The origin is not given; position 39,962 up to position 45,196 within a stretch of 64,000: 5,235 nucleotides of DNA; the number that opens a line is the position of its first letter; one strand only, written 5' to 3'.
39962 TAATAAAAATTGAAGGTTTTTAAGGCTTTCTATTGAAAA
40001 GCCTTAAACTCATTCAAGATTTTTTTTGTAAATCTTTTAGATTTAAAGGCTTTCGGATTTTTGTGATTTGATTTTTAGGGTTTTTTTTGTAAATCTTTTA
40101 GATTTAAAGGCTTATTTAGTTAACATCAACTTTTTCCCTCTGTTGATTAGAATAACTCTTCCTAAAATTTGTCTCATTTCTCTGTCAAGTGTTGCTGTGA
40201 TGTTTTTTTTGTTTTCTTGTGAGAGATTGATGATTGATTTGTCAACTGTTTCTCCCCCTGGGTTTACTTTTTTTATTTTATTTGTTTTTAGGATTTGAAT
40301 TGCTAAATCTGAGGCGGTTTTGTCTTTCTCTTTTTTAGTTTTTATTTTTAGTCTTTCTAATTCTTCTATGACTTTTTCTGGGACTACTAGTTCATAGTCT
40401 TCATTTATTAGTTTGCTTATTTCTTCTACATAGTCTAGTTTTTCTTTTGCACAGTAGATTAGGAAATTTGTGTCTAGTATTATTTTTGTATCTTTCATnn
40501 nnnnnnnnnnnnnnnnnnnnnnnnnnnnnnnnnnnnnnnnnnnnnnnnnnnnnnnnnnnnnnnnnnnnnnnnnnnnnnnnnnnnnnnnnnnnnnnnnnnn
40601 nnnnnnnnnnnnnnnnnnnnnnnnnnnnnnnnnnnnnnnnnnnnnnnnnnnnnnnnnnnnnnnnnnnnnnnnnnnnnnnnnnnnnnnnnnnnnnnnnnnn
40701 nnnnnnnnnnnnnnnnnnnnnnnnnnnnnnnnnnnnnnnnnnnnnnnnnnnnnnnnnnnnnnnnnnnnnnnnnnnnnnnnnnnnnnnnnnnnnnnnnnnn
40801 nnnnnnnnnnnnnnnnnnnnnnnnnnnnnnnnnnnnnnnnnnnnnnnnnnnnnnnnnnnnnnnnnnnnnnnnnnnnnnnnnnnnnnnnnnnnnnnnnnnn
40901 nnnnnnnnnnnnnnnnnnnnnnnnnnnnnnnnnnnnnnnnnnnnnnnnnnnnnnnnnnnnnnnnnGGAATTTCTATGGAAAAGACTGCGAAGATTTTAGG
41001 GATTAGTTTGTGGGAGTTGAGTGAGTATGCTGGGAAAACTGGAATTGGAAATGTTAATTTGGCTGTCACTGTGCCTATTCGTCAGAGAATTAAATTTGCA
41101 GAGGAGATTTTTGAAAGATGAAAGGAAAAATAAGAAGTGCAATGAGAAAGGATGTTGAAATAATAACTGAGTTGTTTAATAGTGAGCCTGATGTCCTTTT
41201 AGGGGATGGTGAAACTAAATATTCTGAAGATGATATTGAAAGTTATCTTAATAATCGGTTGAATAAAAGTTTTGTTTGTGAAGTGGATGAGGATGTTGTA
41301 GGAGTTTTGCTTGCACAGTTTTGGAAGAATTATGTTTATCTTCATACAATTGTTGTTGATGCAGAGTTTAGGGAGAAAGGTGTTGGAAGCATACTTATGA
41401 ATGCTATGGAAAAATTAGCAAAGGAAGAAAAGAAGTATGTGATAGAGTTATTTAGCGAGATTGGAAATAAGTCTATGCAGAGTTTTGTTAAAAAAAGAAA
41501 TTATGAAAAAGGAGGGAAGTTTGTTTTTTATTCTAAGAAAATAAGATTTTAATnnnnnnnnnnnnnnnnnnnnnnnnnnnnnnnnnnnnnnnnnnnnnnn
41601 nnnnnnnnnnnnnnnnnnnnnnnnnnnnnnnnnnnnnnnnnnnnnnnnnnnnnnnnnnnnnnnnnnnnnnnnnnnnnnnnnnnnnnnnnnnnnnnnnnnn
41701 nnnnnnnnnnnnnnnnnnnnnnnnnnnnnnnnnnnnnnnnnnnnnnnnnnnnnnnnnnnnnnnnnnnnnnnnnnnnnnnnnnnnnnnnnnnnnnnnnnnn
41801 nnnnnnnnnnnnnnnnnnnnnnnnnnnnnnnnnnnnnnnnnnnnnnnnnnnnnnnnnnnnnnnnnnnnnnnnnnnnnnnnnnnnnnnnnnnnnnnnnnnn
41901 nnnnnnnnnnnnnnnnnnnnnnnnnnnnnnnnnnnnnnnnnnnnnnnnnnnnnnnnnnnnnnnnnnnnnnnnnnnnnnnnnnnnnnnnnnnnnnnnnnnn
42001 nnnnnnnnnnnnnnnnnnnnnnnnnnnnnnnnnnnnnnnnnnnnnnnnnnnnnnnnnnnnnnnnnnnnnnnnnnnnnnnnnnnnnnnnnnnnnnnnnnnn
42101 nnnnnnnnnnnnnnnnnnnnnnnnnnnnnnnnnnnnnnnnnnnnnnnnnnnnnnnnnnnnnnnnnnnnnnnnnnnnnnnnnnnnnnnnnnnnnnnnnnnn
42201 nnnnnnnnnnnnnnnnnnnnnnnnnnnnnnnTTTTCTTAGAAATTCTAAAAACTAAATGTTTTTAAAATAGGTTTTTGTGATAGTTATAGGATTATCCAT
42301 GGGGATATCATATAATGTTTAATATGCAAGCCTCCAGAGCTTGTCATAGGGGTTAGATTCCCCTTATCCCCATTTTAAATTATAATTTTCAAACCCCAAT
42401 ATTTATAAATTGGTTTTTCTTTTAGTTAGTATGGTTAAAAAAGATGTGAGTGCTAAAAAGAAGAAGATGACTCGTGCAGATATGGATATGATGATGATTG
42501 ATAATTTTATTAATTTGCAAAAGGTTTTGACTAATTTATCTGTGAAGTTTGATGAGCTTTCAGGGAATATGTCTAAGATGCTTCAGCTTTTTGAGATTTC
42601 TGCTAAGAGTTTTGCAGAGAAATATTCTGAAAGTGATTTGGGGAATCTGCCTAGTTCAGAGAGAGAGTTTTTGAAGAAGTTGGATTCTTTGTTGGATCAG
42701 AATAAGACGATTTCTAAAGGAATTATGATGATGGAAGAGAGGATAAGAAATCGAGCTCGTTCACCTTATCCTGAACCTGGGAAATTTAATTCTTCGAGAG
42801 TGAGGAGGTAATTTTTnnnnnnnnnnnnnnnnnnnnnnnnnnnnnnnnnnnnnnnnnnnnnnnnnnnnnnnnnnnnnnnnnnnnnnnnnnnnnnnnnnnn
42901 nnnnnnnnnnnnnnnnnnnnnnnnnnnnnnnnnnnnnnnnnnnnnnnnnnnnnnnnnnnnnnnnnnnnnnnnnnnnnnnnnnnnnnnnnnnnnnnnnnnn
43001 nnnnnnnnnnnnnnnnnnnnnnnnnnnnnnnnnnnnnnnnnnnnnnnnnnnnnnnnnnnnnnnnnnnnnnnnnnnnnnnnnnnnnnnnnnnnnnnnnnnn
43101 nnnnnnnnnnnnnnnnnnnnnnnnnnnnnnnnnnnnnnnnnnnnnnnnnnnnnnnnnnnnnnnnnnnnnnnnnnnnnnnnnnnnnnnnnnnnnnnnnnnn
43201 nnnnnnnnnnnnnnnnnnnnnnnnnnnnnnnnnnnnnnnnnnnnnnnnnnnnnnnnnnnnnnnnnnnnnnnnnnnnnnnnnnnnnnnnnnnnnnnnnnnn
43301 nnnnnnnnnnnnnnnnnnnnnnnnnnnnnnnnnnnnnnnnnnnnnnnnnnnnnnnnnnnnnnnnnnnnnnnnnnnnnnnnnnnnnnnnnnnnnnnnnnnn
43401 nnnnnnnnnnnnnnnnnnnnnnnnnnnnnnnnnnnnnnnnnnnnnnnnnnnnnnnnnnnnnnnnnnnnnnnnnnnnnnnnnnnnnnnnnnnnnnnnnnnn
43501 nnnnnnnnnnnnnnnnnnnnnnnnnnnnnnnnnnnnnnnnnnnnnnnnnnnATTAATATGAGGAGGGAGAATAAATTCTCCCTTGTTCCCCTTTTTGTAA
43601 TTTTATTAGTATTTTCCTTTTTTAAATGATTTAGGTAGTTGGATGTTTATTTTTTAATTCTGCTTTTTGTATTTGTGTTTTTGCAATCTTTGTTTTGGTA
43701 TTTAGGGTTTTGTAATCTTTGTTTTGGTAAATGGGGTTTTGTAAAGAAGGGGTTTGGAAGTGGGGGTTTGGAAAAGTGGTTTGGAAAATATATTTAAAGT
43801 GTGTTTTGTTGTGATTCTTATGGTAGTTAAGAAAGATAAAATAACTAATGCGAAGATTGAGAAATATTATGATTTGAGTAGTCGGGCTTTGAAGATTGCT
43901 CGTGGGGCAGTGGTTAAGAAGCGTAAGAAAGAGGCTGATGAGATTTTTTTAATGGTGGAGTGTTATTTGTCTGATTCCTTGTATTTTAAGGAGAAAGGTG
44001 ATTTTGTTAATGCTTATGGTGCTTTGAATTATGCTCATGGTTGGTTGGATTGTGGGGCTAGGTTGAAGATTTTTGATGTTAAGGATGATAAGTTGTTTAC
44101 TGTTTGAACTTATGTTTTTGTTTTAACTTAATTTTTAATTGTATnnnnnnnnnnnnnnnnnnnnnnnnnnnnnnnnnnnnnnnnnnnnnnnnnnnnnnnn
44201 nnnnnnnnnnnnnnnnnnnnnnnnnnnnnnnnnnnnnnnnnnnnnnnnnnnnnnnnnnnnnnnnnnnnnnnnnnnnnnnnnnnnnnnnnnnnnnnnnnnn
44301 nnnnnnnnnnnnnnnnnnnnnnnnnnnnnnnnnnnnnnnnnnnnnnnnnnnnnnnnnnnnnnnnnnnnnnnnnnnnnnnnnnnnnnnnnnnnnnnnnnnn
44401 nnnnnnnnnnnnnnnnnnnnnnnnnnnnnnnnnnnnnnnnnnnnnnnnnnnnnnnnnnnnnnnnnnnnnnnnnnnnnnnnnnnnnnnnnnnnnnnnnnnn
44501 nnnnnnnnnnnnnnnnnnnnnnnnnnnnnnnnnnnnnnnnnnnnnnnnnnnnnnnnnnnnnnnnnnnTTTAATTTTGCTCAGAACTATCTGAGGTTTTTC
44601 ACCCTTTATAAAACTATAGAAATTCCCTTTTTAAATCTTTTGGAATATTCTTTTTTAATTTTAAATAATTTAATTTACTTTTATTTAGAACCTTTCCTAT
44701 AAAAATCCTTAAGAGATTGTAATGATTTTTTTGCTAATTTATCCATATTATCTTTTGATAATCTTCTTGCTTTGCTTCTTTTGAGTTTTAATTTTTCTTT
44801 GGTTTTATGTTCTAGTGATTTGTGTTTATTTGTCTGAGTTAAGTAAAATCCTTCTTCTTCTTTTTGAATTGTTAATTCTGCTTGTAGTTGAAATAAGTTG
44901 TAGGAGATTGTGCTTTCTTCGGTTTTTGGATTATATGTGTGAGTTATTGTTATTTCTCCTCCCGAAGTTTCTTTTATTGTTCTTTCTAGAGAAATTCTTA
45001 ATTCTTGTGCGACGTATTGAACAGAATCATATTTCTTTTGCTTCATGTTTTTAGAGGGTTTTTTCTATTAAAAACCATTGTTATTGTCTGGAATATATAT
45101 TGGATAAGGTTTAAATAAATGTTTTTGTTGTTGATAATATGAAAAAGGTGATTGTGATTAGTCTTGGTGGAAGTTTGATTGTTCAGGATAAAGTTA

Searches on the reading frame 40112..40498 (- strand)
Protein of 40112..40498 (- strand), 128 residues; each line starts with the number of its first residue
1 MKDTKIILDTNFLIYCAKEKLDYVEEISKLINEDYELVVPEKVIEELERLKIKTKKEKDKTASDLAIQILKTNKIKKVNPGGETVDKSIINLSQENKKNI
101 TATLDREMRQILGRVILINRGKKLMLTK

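Call 48: search_protein_families(library=pfam, proteins=[window:40112-40498:-], max_evalue=0.01)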
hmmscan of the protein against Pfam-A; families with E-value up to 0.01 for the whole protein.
window:40112-40498:- (128 aa): 5 families
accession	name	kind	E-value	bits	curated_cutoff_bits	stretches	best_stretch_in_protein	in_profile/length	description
PF18477.7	PIN_9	-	7.4e-16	58.9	26.3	1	6-112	1-103/116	PIN like domain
PF13638.12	PIN_4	-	3.7e-08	34.2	21.9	1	6-101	1-93/132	PIN domain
PF01850.27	PIN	-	5e-06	27.6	23.6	1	6-81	1-73/120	PIN domain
PF18476.7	PIN_8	-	0.0011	19.4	26.1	1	6-111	2-106/227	PIN like domain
PF07956.16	DUF1690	-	0.0062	17.4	29.7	1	21-99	17-95/139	Protein of Unknown function (DUF1690)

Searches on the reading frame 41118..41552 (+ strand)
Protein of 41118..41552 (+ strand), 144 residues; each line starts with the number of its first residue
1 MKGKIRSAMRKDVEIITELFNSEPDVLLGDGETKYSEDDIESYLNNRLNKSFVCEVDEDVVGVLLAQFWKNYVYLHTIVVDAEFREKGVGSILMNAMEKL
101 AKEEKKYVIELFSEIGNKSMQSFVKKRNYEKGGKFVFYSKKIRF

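Call 48: search_protein_families(library=pfam, proteins=[window:41118-41552:+], max_evalue=0.01)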
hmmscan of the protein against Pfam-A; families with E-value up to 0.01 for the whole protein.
window:41118-41552:+ (144 aa): 7 families
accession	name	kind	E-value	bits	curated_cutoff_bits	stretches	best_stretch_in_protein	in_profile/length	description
PF00583.31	Acetyltransf_1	-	2.9e-14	53.8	20.7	1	32-127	16-114/116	Acetyltransferase (GNAT) family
PF13508.13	Acetyltransf_7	-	1.5e-09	38.5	27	1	51-130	5-83/84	Acetyltransferase (GNAT) domain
PF13673.13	Acetyltransf_10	-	3.8e-08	33.8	23.6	1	36-107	18-86/128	Acetyltransferase (GNAT) domain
PF13480.13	Acetyltransf_6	-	0.00075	20.1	22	1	52-104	75-127/143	Acetyltransferase (GNAT) domain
PF14542.12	Acetyltransf_CG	-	0.0011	19.5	30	1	71-109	23-61/80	GCN5-related N-acetyl-transferase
PF09390.16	DUF1999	-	0.0024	18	25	1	46-109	52-118/159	Protein of unknown function (DUF1999)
PF08445.16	FR47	-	0.004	17.6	22.1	1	71-131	20-79/86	FR47-like protein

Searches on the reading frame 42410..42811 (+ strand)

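Call 49: search_protein_families(library=pfam, proteins=[window:42410-42811:+], max_evalue=0.01)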
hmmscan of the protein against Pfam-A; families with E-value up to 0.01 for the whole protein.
window:42410-42811:+ (133 aa): 2 families
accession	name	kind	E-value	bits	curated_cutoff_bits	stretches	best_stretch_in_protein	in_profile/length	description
PF05377.16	FlaC_arch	-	0.0046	17.8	27.8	0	33-63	16-46/55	Flagella accessory protein C (FlaC)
PF06022.16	Cir_Bir_Yir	-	0.0063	16.4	25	1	15-79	128-186/259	Plasmodium variant antigen protein Cir/Yir/Bir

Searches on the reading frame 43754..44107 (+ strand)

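Call 49: search_protein_families(library=pfam, proteins=[window:43754-44107:+], max_evalue=0.01)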
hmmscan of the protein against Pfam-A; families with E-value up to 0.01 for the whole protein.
window:43754-44107:+ (117 aa): 1 family
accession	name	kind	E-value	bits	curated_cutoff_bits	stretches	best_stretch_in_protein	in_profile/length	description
PF04010.18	DUF357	-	3.5e-20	72.2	29.4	1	37-107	1-73/73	Protein of unknown function (DUF357)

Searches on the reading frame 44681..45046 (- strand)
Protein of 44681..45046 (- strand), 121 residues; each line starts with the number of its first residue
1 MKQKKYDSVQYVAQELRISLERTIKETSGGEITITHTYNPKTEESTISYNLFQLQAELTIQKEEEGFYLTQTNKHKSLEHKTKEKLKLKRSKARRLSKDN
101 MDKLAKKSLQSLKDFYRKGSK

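Call 49: search_protein_families(library=pfam, proteins=[window:44681-45046:-], max_evalue=0.01)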
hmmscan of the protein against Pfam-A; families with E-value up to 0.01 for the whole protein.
window:44681-45046:- (121 aa): 1 family
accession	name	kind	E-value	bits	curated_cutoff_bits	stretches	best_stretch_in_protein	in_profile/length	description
PF04887.17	Pox_M2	-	0.0055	16.7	25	1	9-64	9-62/196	Poxvirus M2 protein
